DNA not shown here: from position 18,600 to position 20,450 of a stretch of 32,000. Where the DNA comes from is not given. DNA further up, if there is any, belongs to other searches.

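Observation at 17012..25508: Candidate new carboxylic-acid processing module: Fdc1-like UbiD + UbiX + MDR reductase + carboxylic acid reductase (+ PaaI thioesterase)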

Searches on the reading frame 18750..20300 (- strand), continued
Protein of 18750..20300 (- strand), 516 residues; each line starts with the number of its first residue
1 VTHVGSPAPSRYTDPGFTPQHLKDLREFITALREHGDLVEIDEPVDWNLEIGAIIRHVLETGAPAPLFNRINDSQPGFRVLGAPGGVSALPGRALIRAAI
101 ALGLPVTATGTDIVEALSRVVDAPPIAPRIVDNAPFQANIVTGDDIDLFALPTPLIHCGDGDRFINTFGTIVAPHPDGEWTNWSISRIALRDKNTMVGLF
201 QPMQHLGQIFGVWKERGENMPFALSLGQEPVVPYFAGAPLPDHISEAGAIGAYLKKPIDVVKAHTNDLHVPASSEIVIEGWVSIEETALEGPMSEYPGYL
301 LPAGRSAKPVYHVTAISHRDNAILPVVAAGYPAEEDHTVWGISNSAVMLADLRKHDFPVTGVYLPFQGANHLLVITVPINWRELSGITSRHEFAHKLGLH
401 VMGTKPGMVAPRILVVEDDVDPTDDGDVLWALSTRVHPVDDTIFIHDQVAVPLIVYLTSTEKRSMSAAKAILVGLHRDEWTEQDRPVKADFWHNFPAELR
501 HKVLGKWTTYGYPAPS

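Call 25: find_encoding_contigs(protein=P0008, flank=10000, max_places=2)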
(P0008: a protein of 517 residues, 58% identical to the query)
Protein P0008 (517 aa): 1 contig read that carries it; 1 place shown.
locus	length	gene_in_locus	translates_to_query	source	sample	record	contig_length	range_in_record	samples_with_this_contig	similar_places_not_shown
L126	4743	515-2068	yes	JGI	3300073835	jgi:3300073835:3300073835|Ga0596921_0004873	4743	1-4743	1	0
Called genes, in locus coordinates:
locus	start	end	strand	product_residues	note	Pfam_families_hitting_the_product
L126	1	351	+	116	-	?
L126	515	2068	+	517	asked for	PF20695:UbiD_N, PF01977:UbiD, PF20696:UbiD_C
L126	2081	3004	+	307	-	PF02441:Flavoprotein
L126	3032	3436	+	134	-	PF14832:Tautomerase_3, PF01361:Tautomerase (faint)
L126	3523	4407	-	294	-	PF00596:Aldolase_II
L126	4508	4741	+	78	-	?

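Call 26: find_encoding_contigs(protein=P0016, flank=10000, max_places=2)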
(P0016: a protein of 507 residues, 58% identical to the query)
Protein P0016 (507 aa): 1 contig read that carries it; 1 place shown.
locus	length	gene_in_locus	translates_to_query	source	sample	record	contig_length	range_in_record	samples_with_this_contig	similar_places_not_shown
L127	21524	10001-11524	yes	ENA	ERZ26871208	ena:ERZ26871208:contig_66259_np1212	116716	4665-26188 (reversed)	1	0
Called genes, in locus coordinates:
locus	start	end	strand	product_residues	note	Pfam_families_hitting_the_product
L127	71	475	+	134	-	-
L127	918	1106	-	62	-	-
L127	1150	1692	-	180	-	-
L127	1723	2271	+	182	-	PF00072:Response_reg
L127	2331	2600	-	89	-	-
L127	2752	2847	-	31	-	-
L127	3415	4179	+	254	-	PF23441:SDR (faint), PF00106:adh_short, PF08659:KR, PF13561:adh_short_C2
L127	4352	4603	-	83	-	-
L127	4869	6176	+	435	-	PF02515:CoA_transf_3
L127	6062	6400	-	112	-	-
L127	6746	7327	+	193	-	PF02441:Flavoprotein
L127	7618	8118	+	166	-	PF01243:PNPOx_N (weak)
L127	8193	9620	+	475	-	PF20695:UbiD_N, PF01977:UbiD, PF20696:UbiD_C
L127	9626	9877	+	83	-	PF26358:EcdD_BsdD_detox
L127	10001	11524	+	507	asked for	PF20695:UbiD_N, PF01977:UbiD, PF20696:UbiD_C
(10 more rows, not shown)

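Call 27: find_encoding_contigs(protein=P0014, flank=10000, max_places=2)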
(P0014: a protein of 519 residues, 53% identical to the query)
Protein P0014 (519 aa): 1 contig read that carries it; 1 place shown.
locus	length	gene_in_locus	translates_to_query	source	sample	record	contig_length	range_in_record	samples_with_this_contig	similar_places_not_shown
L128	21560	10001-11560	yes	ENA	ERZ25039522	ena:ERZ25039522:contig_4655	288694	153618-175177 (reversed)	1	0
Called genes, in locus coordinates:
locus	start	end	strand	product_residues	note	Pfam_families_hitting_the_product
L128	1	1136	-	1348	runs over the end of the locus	PF03193:RsgA_GTPase (faint), PF00009:GTP_EFTU (faint), PF00350:Dynamin_N, PF01926:MMR_HSR1, PF04548:AIG1 (faint), PF00350:Dynamin_N, PF01926:MMR_HSR1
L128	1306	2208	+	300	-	PF13529:Peptidase_C39_2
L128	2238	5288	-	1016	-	PF00196:GerE, PF08281:Sigma70_r4_2 (faint)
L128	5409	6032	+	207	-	PF11716:MDMPI_N (faint)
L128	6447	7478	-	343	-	PF00823:PPE, PF12484:PPE-SVP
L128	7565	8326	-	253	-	PF00934:PE, PF12484:PPE-SVP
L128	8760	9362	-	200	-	PF02441:Flavoprotein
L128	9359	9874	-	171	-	PF09523:DUF2390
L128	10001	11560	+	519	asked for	PF20695:UbiD_N, PF01977:UbiD, PF20696:UbiD_C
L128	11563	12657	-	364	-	PF05368:NmrA, PF13460:NAD_binding_10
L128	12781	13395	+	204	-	PF00440:TetR_N, PF13305:TetR_C_33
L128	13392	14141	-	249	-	PF03006:HlyIII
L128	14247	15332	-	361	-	PF00067:p450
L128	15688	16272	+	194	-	-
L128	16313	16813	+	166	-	PF00557:Peptidase_M24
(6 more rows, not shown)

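Call 48: search_solved_structures(query=A1, max_evalue=1e-50, show_alignments=5)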
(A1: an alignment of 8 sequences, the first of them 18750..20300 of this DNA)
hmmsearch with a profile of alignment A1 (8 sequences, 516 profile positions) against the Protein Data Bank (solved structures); distinct sequences matched with E-value up to 1e-50: 29.
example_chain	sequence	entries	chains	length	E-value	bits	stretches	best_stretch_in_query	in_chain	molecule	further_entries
4ip2_A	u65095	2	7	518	1.7e-146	491.7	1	23-514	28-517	Aromatic Acid Decarboxylase | PA0254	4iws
7abn_D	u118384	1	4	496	2e-146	491.4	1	24-514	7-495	UbiD-like decarboxylase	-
7abo_C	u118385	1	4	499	6.3e-146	489.8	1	23-514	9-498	UbiD-like decarboxylase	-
6da6_A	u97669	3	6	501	4.7e-142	477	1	16-505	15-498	UbiD-like decarboxylase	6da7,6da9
7nf0_A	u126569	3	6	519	3.5e-126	424.6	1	5-514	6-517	Ferulic acid decarboxylase 1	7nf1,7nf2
7ney_A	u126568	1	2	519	8e-124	416.9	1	5-514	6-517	Ferulic acid decarboxylase 1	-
7nf3_A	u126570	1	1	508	1.4e-120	406.1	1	18-514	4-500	Ferulic acid decarboxylase 1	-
6r2z_A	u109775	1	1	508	2.2e-120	405.5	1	18-514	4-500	Ferulic acid decarboxylase 1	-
4za4_A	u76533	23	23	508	3.2e-120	405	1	18-514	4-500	Fdc1 | Putative uncharacterized protein An03g06590 | A niger Fdc1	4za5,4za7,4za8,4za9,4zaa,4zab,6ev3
6tib_AAA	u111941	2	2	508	4.4e-120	404.5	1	18-514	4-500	Ferulic acid decarboxylase 1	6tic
6tie_AAA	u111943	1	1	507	5e-120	404.3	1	19-514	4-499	Ferulic acid decarboxylase 1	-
8crd_A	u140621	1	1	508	5.4e-120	404.2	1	18-514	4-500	Ferulic acid decarboxylase 1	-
6ev9_A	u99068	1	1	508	1.1e-119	403.2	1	18-514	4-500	Ferulic acid decarboxylase 1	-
6ev7_A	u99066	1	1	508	1.1e-119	403.2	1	18-514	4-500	Ferulic acid decarboxylase 1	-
8oeo_A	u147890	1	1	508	1.3e-119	403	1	18-514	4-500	Ferulic acid decarboxylase 1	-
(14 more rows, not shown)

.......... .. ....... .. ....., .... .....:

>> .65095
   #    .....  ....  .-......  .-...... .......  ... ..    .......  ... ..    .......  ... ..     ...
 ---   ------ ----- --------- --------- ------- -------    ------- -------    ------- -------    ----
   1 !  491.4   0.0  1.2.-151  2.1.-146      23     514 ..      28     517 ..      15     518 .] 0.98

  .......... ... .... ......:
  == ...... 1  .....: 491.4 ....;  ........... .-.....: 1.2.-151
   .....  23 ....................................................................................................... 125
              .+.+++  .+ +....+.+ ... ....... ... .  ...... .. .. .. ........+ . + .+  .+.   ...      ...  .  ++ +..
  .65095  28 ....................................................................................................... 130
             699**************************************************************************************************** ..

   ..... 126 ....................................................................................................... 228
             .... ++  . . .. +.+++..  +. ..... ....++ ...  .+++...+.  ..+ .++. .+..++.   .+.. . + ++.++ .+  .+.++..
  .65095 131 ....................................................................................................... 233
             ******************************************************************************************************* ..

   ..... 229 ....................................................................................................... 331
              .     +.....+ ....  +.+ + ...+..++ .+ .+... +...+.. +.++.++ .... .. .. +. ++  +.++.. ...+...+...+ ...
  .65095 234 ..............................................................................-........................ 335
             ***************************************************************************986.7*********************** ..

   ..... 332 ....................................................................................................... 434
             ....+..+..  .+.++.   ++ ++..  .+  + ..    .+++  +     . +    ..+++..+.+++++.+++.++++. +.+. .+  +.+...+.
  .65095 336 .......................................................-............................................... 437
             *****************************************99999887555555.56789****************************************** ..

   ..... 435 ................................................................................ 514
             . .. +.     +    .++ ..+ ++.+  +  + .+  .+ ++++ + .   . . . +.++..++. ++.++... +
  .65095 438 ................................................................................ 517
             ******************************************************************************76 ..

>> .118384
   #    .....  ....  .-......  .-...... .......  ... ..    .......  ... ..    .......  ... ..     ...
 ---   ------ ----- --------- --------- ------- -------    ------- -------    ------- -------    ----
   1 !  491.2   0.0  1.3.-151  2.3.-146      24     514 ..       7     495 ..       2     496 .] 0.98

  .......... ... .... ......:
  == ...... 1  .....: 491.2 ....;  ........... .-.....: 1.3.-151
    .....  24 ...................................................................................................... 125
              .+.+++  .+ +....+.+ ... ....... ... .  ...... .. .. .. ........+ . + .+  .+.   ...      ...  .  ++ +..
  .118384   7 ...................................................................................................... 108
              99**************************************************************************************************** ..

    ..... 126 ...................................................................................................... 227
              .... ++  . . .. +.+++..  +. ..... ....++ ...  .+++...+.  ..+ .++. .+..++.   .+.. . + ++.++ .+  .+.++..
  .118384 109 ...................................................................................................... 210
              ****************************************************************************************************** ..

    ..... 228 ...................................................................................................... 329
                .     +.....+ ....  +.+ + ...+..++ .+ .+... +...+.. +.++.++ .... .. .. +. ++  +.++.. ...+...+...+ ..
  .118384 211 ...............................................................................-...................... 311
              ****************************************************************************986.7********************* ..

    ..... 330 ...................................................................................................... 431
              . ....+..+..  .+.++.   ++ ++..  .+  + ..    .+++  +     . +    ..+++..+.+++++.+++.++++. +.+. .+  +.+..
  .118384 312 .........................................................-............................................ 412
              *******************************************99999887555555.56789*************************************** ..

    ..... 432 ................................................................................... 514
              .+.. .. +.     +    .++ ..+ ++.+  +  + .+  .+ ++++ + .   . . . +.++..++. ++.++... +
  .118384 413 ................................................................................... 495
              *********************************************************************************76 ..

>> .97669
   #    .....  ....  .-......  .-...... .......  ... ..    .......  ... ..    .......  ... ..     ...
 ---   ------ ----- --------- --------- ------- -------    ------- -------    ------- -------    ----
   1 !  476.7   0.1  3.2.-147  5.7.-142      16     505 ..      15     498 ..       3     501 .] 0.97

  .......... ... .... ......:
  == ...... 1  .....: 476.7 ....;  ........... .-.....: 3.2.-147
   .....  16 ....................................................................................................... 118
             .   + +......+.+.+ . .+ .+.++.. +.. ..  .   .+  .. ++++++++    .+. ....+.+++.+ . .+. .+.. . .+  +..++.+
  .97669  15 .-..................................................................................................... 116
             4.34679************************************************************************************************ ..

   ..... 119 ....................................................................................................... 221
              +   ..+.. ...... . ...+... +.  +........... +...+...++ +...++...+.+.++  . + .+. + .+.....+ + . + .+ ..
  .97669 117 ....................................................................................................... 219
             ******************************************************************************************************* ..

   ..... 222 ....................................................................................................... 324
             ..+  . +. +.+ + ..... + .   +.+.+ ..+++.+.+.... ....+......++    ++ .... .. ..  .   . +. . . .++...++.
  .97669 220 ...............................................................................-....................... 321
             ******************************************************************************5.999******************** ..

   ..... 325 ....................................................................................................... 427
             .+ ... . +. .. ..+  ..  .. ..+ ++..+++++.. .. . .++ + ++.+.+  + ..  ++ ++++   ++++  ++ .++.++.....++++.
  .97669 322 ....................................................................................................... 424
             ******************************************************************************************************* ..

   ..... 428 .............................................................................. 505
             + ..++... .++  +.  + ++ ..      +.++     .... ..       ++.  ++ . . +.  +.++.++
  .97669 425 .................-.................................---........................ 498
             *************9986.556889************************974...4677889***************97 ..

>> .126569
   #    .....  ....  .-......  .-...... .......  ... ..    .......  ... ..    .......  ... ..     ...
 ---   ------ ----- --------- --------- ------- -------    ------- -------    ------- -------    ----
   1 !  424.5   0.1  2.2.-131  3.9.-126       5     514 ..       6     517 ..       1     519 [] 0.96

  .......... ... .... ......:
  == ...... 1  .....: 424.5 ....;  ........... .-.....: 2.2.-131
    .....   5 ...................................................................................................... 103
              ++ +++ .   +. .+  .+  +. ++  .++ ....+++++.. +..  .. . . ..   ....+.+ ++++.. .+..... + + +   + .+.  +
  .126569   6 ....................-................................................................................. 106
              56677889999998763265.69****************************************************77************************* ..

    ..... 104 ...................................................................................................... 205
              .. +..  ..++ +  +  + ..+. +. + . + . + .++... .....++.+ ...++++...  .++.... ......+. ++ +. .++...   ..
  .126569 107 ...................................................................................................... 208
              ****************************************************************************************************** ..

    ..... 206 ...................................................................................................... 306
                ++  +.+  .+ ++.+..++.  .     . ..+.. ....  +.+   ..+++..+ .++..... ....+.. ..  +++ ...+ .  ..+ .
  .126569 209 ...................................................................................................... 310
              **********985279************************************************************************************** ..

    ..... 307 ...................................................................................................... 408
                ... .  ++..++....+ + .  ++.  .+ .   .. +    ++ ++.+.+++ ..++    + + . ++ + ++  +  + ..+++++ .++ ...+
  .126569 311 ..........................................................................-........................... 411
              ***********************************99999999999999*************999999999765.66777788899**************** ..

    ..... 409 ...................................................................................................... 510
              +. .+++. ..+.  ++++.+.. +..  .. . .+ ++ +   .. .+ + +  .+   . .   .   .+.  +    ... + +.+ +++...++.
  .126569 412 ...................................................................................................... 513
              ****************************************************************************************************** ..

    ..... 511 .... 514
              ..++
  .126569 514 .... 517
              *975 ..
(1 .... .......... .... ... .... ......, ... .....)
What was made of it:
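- Closest known: Fungal Fdc1 / Streptomyces TtnD. Different: TtnD has T at position 336 and N at position 451 (call 48).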

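Call 68: search_dna_similar(query=window:18750-20300:-, collection=plasmids, mode=protein, max_rows=25, max_evalue=1e-50)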
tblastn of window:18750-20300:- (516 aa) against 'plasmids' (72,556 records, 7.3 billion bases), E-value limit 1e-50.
Records with a match: 3; places in all: 3; records where one place covers at least 80% of the query: 3.
Best place of each record, by identity: <60% 3.
By first word of the organism name: Streptomyces 1; Burkholderia 1; Azoarcus 1.
By predicted mobility (MOB-suite, as given by PLSDB): non-mobilizable 2; mobilizable 1.
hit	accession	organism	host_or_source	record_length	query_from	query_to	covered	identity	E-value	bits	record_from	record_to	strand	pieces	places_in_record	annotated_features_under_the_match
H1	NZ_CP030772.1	Streptomyces sp. YIM 121038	pure culture,soil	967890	20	515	96%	43.8%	1e-109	365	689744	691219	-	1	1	UbiD family decarboxylase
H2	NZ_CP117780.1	Burkholderia sp. FERM BP-3421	soil sample,soil sample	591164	8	512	98%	39.8%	4e-94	320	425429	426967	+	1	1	UbiD family decarboxylase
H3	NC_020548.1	Azoarcus sp. KH32C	-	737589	23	512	95%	31.3%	3e-59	219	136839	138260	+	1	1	ppcA: phenylphosphate carboxylase subunit alpha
